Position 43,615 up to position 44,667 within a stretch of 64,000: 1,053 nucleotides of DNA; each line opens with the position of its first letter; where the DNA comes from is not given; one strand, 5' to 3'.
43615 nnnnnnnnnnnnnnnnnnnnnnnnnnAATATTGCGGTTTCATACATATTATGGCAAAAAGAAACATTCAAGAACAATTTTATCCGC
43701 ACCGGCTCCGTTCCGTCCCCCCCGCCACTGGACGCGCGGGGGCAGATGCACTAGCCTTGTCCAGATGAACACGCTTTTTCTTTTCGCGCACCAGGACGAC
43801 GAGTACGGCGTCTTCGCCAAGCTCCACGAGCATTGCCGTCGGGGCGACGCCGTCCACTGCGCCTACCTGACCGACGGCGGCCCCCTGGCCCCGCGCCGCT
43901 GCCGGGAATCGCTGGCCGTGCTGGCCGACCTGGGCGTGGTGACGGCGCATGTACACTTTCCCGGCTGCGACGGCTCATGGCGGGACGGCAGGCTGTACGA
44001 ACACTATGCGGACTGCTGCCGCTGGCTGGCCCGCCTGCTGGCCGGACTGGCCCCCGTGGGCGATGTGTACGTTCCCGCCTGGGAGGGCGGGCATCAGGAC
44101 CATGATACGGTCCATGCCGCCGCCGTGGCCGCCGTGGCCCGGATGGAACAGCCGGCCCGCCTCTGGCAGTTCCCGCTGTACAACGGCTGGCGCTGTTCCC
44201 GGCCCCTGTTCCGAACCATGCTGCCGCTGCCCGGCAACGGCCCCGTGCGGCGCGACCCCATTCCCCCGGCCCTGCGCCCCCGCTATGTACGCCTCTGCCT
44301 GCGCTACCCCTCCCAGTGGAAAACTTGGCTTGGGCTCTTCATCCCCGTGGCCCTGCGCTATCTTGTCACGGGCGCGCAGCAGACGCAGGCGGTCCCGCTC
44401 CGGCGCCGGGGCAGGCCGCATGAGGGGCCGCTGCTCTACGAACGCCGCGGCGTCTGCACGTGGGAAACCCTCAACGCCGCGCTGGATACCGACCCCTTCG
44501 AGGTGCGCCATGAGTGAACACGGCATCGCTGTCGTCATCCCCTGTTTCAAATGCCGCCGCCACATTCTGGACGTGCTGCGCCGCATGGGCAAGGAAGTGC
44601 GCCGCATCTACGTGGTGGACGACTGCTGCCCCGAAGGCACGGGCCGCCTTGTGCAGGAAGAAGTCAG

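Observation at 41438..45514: Candidate new amino-sugar surface-modification system: GT2 + PIG-L deacetylase + GtrA flippase + GT-C-like transferase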

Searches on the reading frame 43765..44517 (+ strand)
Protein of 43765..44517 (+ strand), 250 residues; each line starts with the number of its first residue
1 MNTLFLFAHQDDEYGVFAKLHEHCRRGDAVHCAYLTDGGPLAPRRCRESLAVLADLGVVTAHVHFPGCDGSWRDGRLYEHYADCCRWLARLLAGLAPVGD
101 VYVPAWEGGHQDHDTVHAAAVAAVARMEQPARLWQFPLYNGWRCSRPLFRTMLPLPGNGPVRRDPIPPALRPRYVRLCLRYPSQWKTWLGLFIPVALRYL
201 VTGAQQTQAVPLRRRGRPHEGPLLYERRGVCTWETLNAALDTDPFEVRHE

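Call 3: search_protein_families(library=pfam, proteins=[window:43765-44514:+], max_evalue=0.01)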
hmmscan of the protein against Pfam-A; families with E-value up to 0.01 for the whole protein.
seq(250 aa): 1 family
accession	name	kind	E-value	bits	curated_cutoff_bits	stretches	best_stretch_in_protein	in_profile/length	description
PF02585.22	PIG-L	-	1.5e-12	48.6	28.2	1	4-123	1-128/129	GlcNAc-PI de-N-acetylase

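Call 4: search_protein_families(library=ncbifam, proteins=[window:43765-44514:+], max_evalue=0.01)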
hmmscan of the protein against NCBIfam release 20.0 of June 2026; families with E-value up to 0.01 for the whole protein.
seq(250 aa): 0 families

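Call 16: search_solved_structures(query=window:43765-44517:+, max_evalue=0.1, show_alignments=2)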
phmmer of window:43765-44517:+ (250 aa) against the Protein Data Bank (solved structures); distinct sequences matched with E-value up to 0.1: 0.

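Call 17: find_homologous_proteins(query=window:43765-44517:+, max_evalue=0.001)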
Query window:43765-44517:+ (250 aa): 798 proteins with E <= 0.001 among 6579 candidates; the best 120 are listed.
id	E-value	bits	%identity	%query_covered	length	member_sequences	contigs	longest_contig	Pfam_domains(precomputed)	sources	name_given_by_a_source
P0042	1.3e-168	577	96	100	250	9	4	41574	PF02585.23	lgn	-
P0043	7.4e-123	427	75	100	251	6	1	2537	PF02585.23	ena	-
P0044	7.3e-120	417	72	100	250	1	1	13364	PF02585.23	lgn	-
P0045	2.1e-119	416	69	100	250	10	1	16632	PF02585.23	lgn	-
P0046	1.8e-114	400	71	100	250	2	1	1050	PF02585.23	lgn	-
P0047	1.9e-114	400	72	100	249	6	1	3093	PF02585.23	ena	-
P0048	1.6e-112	393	69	100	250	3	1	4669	PF02585.23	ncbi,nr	ncbi:MAG: PIG-L family deacetylase [Desulfovibrio sp.]|nr:PIG-L family deacetylase [Desulfovibrio sp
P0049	4.6e-112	392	68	100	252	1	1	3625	PF02585.23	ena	-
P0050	5.6e-112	392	69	100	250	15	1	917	PF02585.23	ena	-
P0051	2.6e-107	376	67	98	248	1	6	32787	PF02585.23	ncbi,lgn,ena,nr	ncbi:MAG: PIG-L family deacetylase [Desulfovibrio sp.]|nr:PIG-L family deacetylase [Desulfovibrio sp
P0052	3.2e-105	369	65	100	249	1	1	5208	PF02585.23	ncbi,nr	ncbi:MAG: PIG-L family deacetylase [Desulfovibrio sp.]|nr:PIG-L family deacetylase [Desulfovibrio sp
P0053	1.2e-95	338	60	97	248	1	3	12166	PF02585.23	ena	-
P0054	1.6e-69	252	49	96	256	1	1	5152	PF02585.23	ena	-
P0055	3.7e-69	251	52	95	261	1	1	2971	PF02585.23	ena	-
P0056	8.1e-67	243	50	96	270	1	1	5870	PF02585.23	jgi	jgi:hypothetical protein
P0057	8.1e-67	243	50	96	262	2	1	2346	PF02585.23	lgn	-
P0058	2.2e-66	242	50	96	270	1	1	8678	PF02585.23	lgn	-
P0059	1.1e-65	240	49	96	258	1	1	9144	PF02585.23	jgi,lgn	jgi:hypothetical protein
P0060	1.2e-65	239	50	96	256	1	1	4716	PF02585.23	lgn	-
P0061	6.1e-65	237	50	96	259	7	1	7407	PF02585.23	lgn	-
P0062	8.0e-65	237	49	96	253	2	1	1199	PF02585.23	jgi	jgi:LmbE family N-acetylglucosaminyl deacetylase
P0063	8.2e-65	237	50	95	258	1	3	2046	PF02585.23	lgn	-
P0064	1.6e-64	236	49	96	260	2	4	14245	PF02585.23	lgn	-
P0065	1.6e-64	236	50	96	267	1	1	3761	PF02585.23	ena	-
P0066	2.3e-64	235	52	95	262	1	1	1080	PF02585.23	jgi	-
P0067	4.1e-64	234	49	96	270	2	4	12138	PF02585.23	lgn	-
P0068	5.5e-64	234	50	96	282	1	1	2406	PF02585.23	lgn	-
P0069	7.7e-64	234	50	94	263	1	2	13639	PF02585.23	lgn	-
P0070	1.2e-63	233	48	96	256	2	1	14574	PF02585.23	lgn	-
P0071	1.9e-63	232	49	95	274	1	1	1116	PF02585.23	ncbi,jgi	jgi:LmbE family N-acetylglucosaminyl deacetylase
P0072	2.1e-63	232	46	98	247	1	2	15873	PF02585.23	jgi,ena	-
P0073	2.4e-63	232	51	95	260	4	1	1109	PF02585.23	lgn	-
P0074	2.5e-63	232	47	96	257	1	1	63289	PF02585.23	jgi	jgi:hypothetical protein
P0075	3.0e-63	232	51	96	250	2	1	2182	PF02585.23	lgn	-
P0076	4.0e-63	231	51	94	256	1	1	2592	PF02585.23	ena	-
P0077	5.2e-63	231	49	96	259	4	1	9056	PF02585.23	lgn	-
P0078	6.4e-63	231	50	95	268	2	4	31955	PF02585.23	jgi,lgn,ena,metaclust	metaclust:\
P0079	8.2e-63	230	47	95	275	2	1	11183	PF02585.23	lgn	-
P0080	1.4e-62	229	49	96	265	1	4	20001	PF02585.23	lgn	-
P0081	1.4e-62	229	49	96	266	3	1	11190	PF02585.23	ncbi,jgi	jgi:LmbE family N-acetylglucosaminyl deacetylase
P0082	1.5e-62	229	48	95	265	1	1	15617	PF02585.23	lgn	-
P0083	1.6e-62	229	51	94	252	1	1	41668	PF02585.23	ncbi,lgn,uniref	ncbi:PIG-L deacetylase family protein [Ramlibacter sp.]|uniref:PIG-L deacetylase family protein n=1 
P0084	1.6e-62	229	50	96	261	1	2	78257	PF02585.23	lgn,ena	-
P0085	1.7e-62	229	48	96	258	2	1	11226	PF02585.23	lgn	-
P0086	1.7e-62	229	47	94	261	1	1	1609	PF02585.23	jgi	jgi:hypothetical protein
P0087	2.0e-62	229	50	96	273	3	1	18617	PF02585.23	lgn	-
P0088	2.3e-62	229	48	96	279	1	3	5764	PF02585.23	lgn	-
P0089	2.5e-62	229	49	96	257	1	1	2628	PF02585.23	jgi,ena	jgi:LmbE family N-acetylglucosaminyl deacetylase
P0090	3.0e-62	228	51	96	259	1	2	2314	PF02585.23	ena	-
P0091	3.0e-62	228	49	96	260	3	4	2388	PF02585.23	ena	-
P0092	3.1e-62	228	49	96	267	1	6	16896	PF02585.23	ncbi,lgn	-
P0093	3.3e-62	228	48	96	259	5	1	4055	PF02585.23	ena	-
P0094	3.4e-62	228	48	99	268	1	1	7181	PF02585.23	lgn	-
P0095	3.7e-62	228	50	95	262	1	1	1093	PF02585.23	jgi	jgi:LmbE family N-acetylglucosaminyl deacetylase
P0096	4.6e-62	228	48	96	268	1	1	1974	PF02585.23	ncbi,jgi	jgi:LmbE family N-acetylglucosaminyl deacetylase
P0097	5.3e-62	228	45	96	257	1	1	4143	PF02585.23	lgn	-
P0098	6.4e-62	227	49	96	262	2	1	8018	PF02585.23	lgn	-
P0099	7.2e-62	227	47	95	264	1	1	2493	PF02585.23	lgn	-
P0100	8.3e-62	227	48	95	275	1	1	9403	PF02585.23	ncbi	-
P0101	8.4e-62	227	49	96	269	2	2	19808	PF02585.23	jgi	jgi:LmbE family N-acetylglucosaminyl deacetylase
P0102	1.2e-61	226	45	96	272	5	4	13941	PF02585.23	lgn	-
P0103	1.3e-61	226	49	95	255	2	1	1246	PF02585.23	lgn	-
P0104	1.4e-61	226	51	93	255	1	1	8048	PF02585.23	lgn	-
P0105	1.5e-61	226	47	96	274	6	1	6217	PF02585.23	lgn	-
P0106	1.6e-61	226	46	96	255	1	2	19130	PF02585.23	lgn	-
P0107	1.6e-61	226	50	95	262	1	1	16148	PF02585.23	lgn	-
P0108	2.1e-61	226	47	95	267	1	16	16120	PF02585.23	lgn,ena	-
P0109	2.4e-61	225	48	96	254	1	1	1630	PF02585.23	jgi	-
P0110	2.6e-61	225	50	96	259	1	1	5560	PF02585.23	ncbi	-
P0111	2.6e-61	225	48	96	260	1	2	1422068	PF02585.23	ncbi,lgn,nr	ncbi:hypothetical protein MOLA814_00714 [Betaproteobacteria bacterium MOLA814]|nr:hypothetical prote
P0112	2.9e-61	225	50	96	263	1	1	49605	PF02585.23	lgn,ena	-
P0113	2.9e-61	225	50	95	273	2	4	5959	PF02585.23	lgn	-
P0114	3.0e-61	225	49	96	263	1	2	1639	PF02585.23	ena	-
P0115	3.2e-61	225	49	94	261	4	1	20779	PF02585.23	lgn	-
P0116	3.2e-61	225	48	96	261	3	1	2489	PF02585.23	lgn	-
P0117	3.3e-61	225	49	95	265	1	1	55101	PF02585.23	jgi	jgi:LmbE family N-acetylglucosaminyl deacetylase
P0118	3.3e-61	225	50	95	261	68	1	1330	PF02585.23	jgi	-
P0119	3.6e-61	225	49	95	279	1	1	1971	PF02585.23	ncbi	-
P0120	4.0e-61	225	48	94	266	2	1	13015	PF02585.23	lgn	-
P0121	4.0e-61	225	47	95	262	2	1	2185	PF02585.23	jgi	-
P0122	4.7e-61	224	48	90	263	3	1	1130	PF02585.23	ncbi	-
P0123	5.2e-61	224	48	95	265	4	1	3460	PF02585.23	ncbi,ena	-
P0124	5.3e-61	224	49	94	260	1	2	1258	PF02585.23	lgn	-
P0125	5.4e-61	224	48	96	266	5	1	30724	PF02585.23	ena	-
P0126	6.1e-61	224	49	94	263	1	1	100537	PF02585.23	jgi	jgi:hypothetical protein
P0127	6.1e-61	224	49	96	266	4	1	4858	PF02585.23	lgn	-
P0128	6.3e-61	224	47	95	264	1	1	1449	PF02585.23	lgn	-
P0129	6.8e-61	224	48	96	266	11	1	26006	PF02585.23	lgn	-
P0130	7.0e-61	224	47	98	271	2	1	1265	PF02585.23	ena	-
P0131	7.2e-61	224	47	95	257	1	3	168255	PF02585.23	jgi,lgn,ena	-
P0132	7.3e-61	224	49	96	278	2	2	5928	PF02585.23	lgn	-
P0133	7.4e-61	224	47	98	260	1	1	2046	PF02585.23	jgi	-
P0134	8.4e-61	224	47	95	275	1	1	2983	PF02585.23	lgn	-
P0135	1.2e-60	223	48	95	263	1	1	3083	PF02585.23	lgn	-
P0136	1.3e-60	223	47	96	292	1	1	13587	PF02585.23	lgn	-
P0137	1.5e-60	223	48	95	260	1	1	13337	PF02585.23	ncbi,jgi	jgi:LmbE family N-acetylglucosaminyl deacetylase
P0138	1.5e-60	223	49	96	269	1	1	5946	PF02585.23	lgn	-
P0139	1.6e-60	223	50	96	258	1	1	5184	PF02585.23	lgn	-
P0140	1.6e-60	223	48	96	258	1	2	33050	PF02585.23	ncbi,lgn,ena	-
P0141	1.7e-60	223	48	96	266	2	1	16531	PF02585.23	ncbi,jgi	jgi:LmbE family N-acetylglucosaminyl deacetylase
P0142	2.0e-60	222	47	95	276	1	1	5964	PF02585.23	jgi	jgi:hypothetical protein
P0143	2.1e-60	222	48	96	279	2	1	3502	PF02585.23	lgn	-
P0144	2.6e-60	222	46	97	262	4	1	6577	PF02585.23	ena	-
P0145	2.9e-60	222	46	95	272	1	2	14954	PF02585.23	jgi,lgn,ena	-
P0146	3.9e-60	221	49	99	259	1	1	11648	PF02585.23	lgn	-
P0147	4.2e-60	221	47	96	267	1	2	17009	PF02585.23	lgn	-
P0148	4.6e-60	221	49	93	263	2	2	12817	PF02585.23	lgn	-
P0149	4.8e-60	221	49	94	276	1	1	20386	PF02585.23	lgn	-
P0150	4.9e-60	221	47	95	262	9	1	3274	PF02585.23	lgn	-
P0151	5.2e-60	221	47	96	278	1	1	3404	PF02585.23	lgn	-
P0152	5.3e-60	221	46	96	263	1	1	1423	PF02585.23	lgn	-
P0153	8.2e-60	220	49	96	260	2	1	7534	PF02585.23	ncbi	-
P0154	8.9e-60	220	49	96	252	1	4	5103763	PF02585.23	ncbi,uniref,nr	ncbi:PIG-L deacetylase family protein [Pseudoduganella danionis]|uniref:PIG-L family deacetylase n=1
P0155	9.0e-60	220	47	95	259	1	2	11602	PF02585.23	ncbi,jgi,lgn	jgi:LmbE family N-acetylglucosaminyl deacetylase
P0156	1.1e-59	220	48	96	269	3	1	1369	PF02585.23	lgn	-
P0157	1.2e-59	220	44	96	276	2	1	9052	PF02585.23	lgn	-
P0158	1.2e-59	220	51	98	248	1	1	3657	PF02585.23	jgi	jgi:LmbE family N-acetylglucosaminyl deacetylase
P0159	1.3e-59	220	49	95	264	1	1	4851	PF02585.23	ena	-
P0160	1.4e-59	220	46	96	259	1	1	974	PF02585.23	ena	-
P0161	1.5e-59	220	47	96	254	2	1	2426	PF02585.23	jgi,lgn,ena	-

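Call 18: find_encoding_contigs(protein=P0154, flank=7000, max_places=1)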
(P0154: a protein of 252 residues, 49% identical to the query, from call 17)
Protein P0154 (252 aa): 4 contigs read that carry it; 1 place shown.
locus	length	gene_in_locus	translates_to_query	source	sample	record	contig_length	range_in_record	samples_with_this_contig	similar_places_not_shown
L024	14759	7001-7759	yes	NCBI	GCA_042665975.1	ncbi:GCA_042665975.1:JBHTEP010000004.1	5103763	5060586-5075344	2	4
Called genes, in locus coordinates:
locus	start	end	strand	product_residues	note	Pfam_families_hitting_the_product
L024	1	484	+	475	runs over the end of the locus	PF05050:Methyltransf_21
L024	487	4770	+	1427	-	PF00534:Glycos_transf_1, PF13692:Glyco_trans_1_4 (weak), PF20706:GT4-conflict, PF00534:Glycos_transf_1, PF13692:Glyco_trans_1_4, PF20706:GT4-conflict (weak), PF00534:Glycos_transf_1, PF13692:Glyco_trans_1_4, +1 more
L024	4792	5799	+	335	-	PF00535:Glycos_transf_2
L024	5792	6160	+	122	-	PF04138:GtrA_DPMS_TM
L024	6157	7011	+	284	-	PF13527:Acetyltransf_9, PF00583:Acetyltransf_1 (weak)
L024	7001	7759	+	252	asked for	PF02585:PIG-L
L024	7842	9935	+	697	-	PF22895:DUF7024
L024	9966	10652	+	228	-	PF01370:Epimerase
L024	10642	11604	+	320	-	PF00535:Glycos_transf_2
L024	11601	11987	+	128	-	PF04138:GtrA_DPMS_TM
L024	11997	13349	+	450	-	PF00890:FAD_binding_2 (weak), PF01266:DAO, PF01494:FAD_binding_3 (faint), PF12831:FAD_oxidored (weak), PF13450:NAD_binding_8, PF01593:Amino_oxidase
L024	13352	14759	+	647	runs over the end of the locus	PF22895:DUF7024 (faint)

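Call 19: find_encoding_contigs(protein=P0111, flank=7000, max_places=1)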
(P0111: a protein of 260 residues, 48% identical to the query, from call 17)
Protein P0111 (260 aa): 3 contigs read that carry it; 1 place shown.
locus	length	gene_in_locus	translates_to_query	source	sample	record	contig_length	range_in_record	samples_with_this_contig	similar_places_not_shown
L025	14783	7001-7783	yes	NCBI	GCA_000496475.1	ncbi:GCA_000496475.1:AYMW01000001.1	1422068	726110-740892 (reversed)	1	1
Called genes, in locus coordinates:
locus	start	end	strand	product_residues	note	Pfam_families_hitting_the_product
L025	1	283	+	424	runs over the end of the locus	PF01370:Epimerase, PF04321:RmlD_sub_bind (weak)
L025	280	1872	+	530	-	PF00890:FAD_binding_2 (faint), PF01266:DAO (faint), PF01494:FAD_binding_3 (weak), PF07992:Pyr_redox_2 (weak)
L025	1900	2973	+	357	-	-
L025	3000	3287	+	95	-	-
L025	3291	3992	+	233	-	PF00106:adh_short, PF08659:KR (weak), PF13561:adh_short_C2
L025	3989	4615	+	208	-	PF00753:Lactamase_B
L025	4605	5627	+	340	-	PF00195:Chal_sti_synt_N, PF08545:ACP_syn_III, PF08541:ACP_syn_III_C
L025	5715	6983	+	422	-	PF00501:AMP-binding, PF13193:AMP-binding_C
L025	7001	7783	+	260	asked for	PF02585:PIG-L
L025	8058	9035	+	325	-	PF00535:Glycos_transf_2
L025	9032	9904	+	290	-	PF13489:Methyltransf_23, PF13847:Methyltransf_31 (weak), PF08241:Methyltransf_11, PF08242:Methyltransf_12, PF13649:Methyltransf_25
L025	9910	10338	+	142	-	PF04138:GtrA_DPMS_TM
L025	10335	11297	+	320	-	PF01073:3Beta_HSD, PF01370:Epimerase, PF02719:Polysacc_synt_2 (weak), PF04321:RmlD_sub_bind, PF07993:NAD_binding_4 (faint), PF13460:NAD_binding_10, PF16363:GDP_Man_Dehyd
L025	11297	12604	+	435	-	PF03721:UDPG_MGDP_dh_N, PF00984:UDPG_MGDP_dh, PF03720:UDPG_MGDP_dh_C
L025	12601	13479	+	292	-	PF00106:adh_short, PF08659:KR, PF13561:adh_short_C2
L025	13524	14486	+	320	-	PF01408:GFO_IDH_MocA, PF03447:NAD_binding_3 (weak), PF02894:GFO_IDH_MocA_C, PF08635:ox_reductase_C (weak), PF22725:GFO_IDH_MocA_C3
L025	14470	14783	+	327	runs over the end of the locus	PF00288:GHMP_kinases_N, PF08544:GHMP_kinases_C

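Call 20: find_encoding_contigs(protein=P0131, flank=7000, max_places=1)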
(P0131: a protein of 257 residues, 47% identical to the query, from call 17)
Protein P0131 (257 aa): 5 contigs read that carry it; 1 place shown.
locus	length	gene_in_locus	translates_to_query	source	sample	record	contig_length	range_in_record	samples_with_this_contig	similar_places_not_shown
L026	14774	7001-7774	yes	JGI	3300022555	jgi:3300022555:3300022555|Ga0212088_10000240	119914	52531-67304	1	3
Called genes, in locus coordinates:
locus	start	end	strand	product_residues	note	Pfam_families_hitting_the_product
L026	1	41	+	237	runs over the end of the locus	PF13441:Gly-zipper_YMGG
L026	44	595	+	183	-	-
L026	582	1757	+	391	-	PF03572:Peptidase_S41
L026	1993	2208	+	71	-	PF01610:DDE_Tnp_ISL3 (weak)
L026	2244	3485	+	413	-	-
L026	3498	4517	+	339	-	PF00535:Glycos_transf_2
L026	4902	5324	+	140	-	PF00132:Hexapep, PF14602:Hexapep_2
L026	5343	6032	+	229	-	PF13489:Methyltransf_23, PF01209:Ubie_methyltran (weak), PF13847:Methyltransf_31, PF08241:Methyltransf_11, PF08242:Methyltransf_12, PF13649:Methyltransf_25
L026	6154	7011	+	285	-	PF13527:Acetyltransf_9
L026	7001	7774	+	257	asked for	PF02585:PIG-L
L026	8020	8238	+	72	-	-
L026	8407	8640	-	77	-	-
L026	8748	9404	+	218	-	PF13189:Cytidylate_kin2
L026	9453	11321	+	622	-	PF02705:K_trans, PF22776:K_trans_C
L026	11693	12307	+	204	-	-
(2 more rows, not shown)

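Call 38: find_related_loci(query=A2, collection=metagenome_contigs, flank=8000)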
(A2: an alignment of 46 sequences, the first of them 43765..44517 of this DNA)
Query A2 (250 aa) in metagenome_contigs; peptide patterns used: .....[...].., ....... (x = any residue, [..] = any of these).
600 stretches matched a pattern (row limit reached: there are more); 376 encode a relative of the query (tblastn E <= 1e-3); the best 80 are kept; 80 distinct loci.
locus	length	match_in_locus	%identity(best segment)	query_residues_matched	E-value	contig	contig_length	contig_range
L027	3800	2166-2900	71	1-245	5e-117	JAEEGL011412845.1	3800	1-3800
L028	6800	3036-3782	67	1-249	2e-109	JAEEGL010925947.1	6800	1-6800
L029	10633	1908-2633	50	3-240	1e-67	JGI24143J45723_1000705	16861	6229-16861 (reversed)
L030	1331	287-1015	49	2-240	3e-71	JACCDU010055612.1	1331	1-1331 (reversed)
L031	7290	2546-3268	48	4-240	1e-64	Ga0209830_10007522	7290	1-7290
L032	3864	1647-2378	46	3-242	9e-64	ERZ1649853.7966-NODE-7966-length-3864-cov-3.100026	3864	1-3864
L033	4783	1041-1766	45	2-242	1e-63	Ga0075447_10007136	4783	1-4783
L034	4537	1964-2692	47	2-241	2e-63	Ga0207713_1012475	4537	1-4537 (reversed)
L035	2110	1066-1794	47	2-241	1e-64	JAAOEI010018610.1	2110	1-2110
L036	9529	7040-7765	48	4-241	1e-62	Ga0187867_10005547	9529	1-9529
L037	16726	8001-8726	48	4-241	1e-62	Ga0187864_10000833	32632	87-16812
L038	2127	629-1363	47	2-242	5e-64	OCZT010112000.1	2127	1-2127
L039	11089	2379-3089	47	4-236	8e-63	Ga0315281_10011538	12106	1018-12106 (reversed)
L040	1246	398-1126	45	2-240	5e-66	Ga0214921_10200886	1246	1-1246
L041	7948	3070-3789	50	3-240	2e-62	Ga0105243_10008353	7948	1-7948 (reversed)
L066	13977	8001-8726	48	3-240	2e-58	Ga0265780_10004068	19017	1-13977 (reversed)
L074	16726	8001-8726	46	4-240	4e-56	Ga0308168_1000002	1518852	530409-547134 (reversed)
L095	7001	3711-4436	44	1-238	5e-53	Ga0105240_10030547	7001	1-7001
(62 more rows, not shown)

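Call 43: predict_structure(alignment_id=A2)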
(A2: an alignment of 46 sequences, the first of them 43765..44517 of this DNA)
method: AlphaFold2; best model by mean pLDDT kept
length: 250 residues; sequences in the alignment: 46
mean_pLDDT: 96.1   pTM: 0.93
mean pLDDT of the five models: 96.1, 95.9, 95.9, 95.8, 95.0
residues with pLDDT >= 90: 237; 70-90: 11; 50-70: 2; < 50: 0
segments of 3 or more residues with pLDDT < 50: none
pLDDT, mean of each block of 10 residues (from residue 1): 97 98 98 97 97 98 98 97 98 97 97 98 95 98 94 96 98 98 93 97 97 89 96 97 84
secondary structure, 60 per line:
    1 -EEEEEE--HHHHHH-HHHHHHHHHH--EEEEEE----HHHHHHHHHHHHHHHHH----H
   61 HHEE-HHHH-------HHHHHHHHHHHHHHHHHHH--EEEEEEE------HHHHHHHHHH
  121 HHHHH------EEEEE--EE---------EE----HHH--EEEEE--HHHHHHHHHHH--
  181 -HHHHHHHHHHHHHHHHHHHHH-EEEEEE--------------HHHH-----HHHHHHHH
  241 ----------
elements in order: E2-7 H10-15 H17-26 E29-34 H39-55 H66-69 H77-95 E98-104 H111-125 E132-136 E161-165 H168-178 H182-202 E204-209 H224-227 H233-240

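Call 47: fold_search(model_id=the predicted structure, library=pdb)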
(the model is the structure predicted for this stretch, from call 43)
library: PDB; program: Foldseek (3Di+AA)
matches with E <= 10: 1273; with E <= 0.001: 42
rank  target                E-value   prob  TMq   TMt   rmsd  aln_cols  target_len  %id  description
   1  8bgo_B                1.4e-07  1.00  0.57  0.53   5.5       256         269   19  N,N-diacetylchitobiose deacetylase from Pyrococcus chitonophagus with substrate N,N-diacetylchitobiose (released 2023-01-11)
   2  8bgo_C                1.5e-07  1.00  0.56  0.52   5.5       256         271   19  N,N-diacetylchitobiose deacetylase from Pyrococcus chitonophagus with substrate N,N-diacetylchitobiose (released 2023-01-11)
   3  8bgo_A                2.2e-07  1.00  0.57  0.53   5.5       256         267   19  N,N-diacetylchitobiose deacetylase from Pyrococcus chitonophagus with substrate N,N-diacetylchitobiose (released 2023-01-11)
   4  4xm0_A                2.6e-07  1.00  0.57  0.55   4.5       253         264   18  N,N'-diacetylchitobiose deacetylase (SeMet derivative) from Pyrococcus furiosus in the absence of cadmium (released 2015-06-10)
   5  4xm2_B                2.8e-07  1.00  0.61  0.59   4.1       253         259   18  N,N'-diacetylchitobiose deacetylase from Pyrococcus furiosus in the absence of cadmium (released 2015-06-10)
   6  3dff                  2.9e-07  1.00  0.62  0.59   5.0       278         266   18  The crystal structure of teicoplanin pseudoaglycone deacetylase Orf2 (released 2008-07-22)
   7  2x9l                  3.3e-07  1.00  0.61  0.60   5.0       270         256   19  Crystal structure of deacetylase-bog complex in biosynthesis pathway of teicoplanin. (released 2011-02-09)
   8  3wl3_B                8.1e-07  1.00  0.61  0.58   3.7       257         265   17  N,N'-diacetylchitobiose deacetylase from Pyrococcus horikoshii (released 2014-05-07)
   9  3wl4_A                8.1e-07  1.00  0.59  0.56   4.1       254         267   17  N,N'-diacetylchitobiose deacetylase (Se-derivative) from Pyrococcus furiosus (released 2014-05-07)
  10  4xm1_A                9.1e-07  1.00  0.58  0.55   4.5       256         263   17  N,N'-diacetylchitobiose deacetylase from Pyrococcus furiosus in the presence of cadmium (released 2015-06-10)
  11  4xm1_B                1.1e-06  1.00  0.59  0.57   4.2       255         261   18  N,N'-diacetylchitobiose deacetylase from Pyrococcus furiosus in the presence of cadmium (released 2015-06-10)
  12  8bgn_A                1.1e-06  1.00  0.58  0.55   4.9       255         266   19  N,N-diacetylchitobiose deacetylase from Pyrococcus chitonophagus (released 2023-01-11)
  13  4xm0_B                1.1e-06  1.00  0.56  0.55   4.7       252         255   17  N,N'-diacetylchitobiose deacetylase (SeMet derivative) from Pyrococcus furiosus in the absence of cadmium (released 2015-06-10)
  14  6iiy                  1.2e-06  1.00  0.64  0.67   4.1       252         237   19  Crystal structure of deacetylase triple mutant (Orf2*T) that involving in teicoplanin biosynthetic pathway (released 2019-10-09)
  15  3we7_A                1.2e-06  1.00  0.60  0.56   4.8       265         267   17  Crystal Structure of Diacetylchitobiose Deacetylase from Pyrococcus horikoshii (released 2014-05-07)
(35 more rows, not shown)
